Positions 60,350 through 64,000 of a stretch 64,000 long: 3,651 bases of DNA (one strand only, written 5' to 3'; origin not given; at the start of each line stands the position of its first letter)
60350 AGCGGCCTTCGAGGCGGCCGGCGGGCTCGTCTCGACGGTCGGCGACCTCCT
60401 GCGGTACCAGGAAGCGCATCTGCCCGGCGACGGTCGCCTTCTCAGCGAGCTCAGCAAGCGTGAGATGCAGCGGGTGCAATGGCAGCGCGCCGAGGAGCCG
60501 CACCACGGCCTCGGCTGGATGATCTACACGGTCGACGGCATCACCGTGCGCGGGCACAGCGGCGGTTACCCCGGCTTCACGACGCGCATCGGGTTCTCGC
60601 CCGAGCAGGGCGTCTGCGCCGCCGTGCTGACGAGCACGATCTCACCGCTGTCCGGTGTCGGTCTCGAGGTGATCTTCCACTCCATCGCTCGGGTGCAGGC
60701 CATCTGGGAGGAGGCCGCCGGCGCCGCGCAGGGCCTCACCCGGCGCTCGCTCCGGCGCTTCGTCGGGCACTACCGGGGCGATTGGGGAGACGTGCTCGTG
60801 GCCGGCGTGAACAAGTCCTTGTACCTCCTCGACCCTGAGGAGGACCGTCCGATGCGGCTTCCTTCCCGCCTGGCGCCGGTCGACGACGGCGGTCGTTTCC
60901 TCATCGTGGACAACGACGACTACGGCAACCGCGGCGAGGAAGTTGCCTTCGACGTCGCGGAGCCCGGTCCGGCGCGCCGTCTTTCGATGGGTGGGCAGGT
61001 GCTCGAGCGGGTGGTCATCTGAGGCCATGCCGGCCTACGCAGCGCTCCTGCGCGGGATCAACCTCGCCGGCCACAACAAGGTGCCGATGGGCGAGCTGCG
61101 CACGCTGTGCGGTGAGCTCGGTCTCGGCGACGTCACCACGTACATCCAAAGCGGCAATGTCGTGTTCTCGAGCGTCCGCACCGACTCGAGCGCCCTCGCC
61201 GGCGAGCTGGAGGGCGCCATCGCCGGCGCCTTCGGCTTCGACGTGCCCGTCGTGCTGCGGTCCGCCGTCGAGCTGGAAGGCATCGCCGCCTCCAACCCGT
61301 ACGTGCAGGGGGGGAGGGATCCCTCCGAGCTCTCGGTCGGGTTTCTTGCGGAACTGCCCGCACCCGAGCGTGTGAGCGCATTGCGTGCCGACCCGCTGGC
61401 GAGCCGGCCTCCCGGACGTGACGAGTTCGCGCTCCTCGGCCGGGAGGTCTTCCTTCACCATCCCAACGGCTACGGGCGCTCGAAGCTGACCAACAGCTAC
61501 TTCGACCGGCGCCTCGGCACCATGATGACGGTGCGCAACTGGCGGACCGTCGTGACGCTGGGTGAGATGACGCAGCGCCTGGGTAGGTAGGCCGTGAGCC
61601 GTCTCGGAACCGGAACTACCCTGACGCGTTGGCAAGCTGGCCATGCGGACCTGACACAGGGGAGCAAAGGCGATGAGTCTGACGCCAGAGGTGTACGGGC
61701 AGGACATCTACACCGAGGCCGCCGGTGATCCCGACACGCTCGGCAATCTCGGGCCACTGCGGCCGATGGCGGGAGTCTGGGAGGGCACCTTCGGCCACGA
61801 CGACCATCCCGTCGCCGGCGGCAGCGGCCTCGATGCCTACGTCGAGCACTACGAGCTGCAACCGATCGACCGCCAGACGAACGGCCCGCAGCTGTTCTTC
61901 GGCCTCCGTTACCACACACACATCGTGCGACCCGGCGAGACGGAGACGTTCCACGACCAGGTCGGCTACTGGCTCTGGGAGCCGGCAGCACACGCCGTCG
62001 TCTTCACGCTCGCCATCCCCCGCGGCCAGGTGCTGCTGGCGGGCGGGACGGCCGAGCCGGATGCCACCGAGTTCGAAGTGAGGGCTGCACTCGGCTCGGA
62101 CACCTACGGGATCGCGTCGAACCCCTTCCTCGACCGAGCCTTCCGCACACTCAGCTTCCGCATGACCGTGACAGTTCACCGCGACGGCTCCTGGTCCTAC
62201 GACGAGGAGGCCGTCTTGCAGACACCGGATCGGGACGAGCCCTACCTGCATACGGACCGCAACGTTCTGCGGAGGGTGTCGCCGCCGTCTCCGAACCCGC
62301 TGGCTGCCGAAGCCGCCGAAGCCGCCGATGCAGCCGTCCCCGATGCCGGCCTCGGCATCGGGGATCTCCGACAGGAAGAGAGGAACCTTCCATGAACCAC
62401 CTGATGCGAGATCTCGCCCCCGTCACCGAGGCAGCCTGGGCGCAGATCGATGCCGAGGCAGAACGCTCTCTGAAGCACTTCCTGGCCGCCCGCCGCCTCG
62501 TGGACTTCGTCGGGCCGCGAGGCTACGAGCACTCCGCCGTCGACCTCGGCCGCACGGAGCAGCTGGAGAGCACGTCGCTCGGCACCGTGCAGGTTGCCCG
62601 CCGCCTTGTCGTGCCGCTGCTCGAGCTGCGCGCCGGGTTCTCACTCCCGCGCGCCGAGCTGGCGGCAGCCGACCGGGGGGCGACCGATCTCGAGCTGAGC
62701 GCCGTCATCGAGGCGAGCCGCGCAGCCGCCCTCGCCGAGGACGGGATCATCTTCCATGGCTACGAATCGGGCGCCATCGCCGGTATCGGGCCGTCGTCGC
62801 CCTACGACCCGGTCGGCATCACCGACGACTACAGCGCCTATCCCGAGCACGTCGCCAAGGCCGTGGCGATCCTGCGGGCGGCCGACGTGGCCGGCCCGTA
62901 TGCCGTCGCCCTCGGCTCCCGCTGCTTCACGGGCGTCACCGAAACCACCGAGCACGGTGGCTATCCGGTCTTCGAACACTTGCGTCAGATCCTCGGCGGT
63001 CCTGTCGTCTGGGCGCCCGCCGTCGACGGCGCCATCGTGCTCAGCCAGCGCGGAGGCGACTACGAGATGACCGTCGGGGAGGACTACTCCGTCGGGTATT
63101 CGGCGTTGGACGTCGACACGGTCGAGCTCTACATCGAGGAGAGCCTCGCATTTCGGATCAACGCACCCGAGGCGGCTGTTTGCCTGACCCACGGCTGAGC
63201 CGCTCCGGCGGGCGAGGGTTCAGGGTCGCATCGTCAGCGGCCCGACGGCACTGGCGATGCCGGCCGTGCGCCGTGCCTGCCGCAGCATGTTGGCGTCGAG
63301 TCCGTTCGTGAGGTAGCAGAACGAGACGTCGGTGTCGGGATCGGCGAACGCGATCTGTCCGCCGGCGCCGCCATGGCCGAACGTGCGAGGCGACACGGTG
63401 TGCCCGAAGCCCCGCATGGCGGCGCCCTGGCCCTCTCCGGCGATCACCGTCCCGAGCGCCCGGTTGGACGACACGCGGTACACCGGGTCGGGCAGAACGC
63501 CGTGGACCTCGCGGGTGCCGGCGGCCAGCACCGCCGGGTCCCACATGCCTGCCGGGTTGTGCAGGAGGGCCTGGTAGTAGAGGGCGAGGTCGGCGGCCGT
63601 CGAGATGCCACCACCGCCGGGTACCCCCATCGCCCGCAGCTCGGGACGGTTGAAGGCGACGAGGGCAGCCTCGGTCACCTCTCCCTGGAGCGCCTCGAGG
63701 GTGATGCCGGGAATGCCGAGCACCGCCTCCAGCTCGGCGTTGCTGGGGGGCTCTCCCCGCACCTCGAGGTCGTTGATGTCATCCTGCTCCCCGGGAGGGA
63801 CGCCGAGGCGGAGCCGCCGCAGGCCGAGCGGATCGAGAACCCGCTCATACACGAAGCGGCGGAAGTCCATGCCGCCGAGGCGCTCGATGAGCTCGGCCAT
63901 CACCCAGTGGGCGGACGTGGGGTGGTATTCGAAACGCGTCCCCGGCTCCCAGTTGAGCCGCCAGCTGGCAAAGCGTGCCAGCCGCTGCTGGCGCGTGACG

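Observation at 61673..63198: Family-1 encapsulin operon with a non-classical cargo: a nitrobindin/DUF1794-like beta-barrel protein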

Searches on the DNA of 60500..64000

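Call 68: search_rna_families(source=window, start=60500, end=64000, threshold=evalue, max_evalue=0.1)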
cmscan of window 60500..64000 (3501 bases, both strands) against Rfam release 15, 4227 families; matches with E-value up to 0.1: 0.
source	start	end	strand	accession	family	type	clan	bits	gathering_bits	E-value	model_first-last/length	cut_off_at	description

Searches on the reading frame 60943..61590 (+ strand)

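Call 3: search_protein_families(library=pfam, proteins=[window:60943-61590:+], max_evalue=0.1)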
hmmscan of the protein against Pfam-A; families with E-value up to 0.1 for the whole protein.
window:60943-61590:+ (215 aa): 1 family
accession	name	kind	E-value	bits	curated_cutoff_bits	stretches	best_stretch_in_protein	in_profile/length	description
PF08002.16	DUF1697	-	1.4e-38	132.8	24.4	1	29-170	1-137/137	Protein of unknown function (DUF1697)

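Call 4: search_protein_families(library=ncbifam, proteins=[window:60943-61590:+], max_evalue=0.1)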
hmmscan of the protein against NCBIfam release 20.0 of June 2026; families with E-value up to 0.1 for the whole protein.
window:60943-61590:+ (215 aa): 0 families
